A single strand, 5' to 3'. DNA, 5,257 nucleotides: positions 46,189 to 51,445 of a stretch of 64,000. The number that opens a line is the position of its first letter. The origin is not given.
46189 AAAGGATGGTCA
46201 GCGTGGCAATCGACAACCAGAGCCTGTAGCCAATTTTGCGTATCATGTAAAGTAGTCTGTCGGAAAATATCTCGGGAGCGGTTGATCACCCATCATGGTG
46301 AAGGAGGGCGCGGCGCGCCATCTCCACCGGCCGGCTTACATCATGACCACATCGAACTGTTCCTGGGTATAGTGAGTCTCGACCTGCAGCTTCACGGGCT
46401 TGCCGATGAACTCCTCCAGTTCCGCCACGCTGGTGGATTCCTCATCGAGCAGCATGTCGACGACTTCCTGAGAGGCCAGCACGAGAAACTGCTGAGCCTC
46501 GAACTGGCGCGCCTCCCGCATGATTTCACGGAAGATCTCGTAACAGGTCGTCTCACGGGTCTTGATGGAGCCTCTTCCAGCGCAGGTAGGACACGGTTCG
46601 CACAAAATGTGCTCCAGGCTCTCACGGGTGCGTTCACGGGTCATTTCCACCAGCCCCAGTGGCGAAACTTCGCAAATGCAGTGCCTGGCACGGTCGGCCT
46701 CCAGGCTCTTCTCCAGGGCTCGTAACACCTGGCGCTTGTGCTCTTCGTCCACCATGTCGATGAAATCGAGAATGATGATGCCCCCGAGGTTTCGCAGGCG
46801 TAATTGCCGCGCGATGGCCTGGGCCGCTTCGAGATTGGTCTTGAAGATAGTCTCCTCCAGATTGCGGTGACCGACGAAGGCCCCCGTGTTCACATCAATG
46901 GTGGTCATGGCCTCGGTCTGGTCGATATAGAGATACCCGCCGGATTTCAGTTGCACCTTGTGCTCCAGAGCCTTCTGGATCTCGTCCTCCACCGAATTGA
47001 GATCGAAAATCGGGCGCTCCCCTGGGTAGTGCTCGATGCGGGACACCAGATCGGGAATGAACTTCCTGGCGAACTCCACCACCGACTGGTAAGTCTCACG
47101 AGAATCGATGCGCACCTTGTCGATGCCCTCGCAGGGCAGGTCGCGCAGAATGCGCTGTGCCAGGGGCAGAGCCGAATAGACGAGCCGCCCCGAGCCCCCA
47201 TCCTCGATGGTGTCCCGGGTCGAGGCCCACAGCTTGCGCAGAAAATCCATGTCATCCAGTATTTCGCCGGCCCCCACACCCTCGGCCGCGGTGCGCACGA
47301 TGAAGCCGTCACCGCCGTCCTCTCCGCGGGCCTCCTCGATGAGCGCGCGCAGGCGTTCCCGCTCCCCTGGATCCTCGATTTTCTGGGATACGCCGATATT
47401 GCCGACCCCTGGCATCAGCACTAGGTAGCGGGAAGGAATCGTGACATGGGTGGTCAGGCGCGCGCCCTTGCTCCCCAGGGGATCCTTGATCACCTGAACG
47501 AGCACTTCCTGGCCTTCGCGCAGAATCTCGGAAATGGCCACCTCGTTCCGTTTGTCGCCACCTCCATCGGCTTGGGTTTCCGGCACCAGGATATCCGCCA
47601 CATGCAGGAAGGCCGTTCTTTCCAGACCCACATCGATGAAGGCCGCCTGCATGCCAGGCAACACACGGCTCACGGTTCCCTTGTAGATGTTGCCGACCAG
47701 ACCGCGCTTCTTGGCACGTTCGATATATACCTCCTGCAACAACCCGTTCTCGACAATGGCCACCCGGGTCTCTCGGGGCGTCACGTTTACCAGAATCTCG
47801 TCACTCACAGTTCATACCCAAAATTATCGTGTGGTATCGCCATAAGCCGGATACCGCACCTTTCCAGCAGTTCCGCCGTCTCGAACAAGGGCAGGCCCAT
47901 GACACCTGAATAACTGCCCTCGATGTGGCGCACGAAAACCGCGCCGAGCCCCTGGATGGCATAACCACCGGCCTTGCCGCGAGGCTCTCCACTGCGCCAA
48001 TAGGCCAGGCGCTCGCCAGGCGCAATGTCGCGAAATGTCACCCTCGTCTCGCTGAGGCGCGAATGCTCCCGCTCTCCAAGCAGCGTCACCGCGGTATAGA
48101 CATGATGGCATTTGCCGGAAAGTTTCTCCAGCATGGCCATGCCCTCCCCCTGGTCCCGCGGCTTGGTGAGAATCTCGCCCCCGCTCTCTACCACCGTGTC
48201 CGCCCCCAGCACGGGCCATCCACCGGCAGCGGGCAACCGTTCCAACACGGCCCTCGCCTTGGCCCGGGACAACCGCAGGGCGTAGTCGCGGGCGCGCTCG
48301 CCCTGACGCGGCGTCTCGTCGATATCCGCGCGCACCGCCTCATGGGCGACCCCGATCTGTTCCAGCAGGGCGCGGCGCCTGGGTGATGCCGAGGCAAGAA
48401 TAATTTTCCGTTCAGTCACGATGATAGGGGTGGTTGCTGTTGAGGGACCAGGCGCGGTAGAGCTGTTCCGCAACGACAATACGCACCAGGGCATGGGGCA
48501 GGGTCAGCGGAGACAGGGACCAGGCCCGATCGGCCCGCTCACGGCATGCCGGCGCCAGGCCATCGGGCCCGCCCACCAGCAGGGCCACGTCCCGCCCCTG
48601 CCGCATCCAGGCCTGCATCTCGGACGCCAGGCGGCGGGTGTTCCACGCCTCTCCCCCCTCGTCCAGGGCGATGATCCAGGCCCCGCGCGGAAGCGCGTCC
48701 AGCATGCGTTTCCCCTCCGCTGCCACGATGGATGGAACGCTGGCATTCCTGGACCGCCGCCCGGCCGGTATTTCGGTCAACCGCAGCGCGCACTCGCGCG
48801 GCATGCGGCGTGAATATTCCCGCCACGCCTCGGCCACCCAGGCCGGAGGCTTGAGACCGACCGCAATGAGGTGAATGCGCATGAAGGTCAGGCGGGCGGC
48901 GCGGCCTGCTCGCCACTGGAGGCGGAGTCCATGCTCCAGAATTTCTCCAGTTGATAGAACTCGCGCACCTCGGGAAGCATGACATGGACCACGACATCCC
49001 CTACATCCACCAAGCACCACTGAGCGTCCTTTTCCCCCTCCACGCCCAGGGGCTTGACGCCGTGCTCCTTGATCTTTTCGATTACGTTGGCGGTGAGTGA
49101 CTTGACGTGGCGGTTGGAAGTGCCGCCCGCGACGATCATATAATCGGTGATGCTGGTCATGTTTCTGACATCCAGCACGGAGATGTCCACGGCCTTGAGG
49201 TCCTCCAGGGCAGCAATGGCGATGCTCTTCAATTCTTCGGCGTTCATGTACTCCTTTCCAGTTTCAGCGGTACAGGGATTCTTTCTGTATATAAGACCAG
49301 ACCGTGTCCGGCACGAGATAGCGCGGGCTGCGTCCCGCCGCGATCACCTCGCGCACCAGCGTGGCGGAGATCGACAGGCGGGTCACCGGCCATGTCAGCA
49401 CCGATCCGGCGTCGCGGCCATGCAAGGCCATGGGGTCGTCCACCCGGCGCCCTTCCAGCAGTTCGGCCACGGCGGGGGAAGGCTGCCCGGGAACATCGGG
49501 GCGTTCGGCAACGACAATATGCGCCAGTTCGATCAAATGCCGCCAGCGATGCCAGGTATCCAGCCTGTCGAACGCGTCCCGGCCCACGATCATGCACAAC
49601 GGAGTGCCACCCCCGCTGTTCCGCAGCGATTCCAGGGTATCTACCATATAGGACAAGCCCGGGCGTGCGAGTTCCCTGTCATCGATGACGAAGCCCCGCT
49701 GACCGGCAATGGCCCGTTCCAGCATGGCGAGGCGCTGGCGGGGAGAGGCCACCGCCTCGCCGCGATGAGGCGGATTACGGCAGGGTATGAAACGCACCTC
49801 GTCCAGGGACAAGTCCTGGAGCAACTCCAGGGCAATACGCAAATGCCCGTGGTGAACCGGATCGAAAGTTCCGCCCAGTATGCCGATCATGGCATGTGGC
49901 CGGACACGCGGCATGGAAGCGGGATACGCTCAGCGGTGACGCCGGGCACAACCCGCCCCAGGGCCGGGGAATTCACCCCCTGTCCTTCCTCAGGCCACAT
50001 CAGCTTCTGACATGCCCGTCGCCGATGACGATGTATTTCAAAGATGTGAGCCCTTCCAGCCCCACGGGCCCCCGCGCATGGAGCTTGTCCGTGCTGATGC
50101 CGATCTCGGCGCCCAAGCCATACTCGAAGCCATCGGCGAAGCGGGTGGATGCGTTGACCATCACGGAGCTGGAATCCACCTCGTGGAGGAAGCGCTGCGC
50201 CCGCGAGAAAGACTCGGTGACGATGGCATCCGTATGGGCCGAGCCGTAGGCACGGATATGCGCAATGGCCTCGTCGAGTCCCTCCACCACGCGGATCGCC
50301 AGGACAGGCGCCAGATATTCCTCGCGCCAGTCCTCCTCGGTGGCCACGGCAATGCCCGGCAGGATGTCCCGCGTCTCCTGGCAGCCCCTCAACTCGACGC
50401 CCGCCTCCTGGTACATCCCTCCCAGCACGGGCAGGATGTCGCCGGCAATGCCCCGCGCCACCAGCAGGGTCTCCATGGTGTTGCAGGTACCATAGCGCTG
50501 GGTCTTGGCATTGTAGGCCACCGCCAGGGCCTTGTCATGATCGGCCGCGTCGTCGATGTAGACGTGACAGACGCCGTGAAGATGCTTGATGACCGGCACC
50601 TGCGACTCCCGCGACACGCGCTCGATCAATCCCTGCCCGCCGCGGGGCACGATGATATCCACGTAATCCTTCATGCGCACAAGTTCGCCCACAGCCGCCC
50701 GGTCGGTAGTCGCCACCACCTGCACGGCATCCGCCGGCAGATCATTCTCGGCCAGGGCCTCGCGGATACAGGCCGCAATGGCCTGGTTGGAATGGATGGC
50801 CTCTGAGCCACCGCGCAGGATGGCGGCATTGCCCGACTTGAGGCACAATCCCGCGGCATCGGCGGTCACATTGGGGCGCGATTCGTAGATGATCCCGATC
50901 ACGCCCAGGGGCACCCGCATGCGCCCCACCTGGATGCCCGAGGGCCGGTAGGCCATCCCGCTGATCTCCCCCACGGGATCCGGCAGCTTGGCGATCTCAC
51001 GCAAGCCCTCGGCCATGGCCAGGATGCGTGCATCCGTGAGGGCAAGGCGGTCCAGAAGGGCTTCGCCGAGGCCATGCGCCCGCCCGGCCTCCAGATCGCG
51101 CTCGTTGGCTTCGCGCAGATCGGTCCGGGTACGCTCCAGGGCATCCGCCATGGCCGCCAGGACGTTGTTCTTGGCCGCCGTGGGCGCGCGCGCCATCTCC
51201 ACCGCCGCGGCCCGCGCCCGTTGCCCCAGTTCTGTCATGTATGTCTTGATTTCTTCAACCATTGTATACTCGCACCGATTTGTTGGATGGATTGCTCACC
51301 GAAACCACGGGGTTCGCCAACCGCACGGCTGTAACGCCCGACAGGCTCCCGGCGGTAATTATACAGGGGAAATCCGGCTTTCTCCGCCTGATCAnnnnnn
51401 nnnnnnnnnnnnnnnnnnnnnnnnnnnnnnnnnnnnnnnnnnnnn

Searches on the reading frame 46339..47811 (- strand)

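Call 60: search_protein_families(library=pfam, proteins=[window:46339-47811:-], max_evalue=0.00001)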
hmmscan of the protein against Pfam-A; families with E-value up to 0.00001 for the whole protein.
window:46339-47811:- (491 aa): 2 families
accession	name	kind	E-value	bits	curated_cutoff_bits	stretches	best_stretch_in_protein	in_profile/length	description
PF10150.14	RNase_E_G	-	1e-99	333.8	25.5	1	124-395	1-270/270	Ribonuclease E/G family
PF20833.2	RNase_E_G_Thio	-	1.1e-10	41.9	26.8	1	406-488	1-83/86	RNase E/G, Thioredoxin-like domain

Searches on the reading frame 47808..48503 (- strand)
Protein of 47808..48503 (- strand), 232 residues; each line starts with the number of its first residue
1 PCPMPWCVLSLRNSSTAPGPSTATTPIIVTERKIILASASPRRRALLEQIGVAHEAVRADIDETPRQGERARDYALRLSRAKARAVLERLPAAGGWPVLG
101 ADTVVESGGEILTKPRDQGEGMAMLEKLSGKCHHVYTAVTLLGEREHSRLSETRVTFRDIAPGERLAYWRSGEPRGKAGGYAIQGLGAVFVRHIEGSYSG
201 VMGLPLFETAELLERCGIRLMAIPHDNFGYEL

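Call 60: search_protein_families(library=pfam, proteins=[window:47808-48503:-], max_evalue=0.00001)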
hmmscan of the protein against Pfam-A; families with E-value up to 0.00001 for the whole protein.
window:47808-48503:- (232 aa): 1 family
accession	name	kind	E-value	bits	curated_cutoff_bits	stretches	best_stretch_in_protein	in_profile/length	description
PF02545.19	Maf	-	5e-58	196.3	27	1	33-215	1-186/187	Maf-like protein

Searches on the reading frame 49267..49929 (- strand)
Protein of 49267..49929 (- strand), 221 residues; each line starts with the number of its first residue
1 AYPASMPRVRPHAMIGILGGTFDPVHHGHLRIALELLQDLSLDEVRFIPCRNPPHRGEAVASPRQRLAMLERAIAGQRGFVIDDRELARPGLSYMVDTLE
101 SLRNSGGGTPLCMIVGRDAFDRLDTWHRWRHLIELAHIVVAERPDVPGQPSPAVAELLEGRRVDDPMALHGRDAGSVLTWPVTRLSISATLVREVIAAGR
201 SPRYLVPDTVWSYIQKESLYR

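Call 60: search_protein_families(library=pfam, proteins=[window:49267-49929:-], max_evalue=0.00001)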
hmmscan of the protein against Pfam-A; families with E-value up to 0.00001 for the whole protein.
window:49267-49929:- (221 aa): 1 family
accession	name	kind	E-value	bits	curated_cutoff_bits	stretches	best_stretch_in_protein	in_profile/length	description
PF01467.32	CTP_transf_like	-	1.5e-23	83.9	21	1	17-194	1-132/133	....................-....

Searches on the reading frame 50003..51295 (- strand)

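Call 60: search_protein_families(library=pfam, proteins=[window:50003-51295:-], max_evalue=0.00001)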
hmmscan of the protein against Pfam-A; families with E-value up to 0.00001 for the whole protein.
window:50003-51295:- (431 aa): 1 family
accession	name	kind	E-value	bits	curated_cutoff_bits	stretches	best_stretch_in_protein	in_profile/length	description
PF00171.27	Aldedh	-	3.9e-23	82.2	23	2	23-289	34-287/461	Aldehyde dehydrogenase family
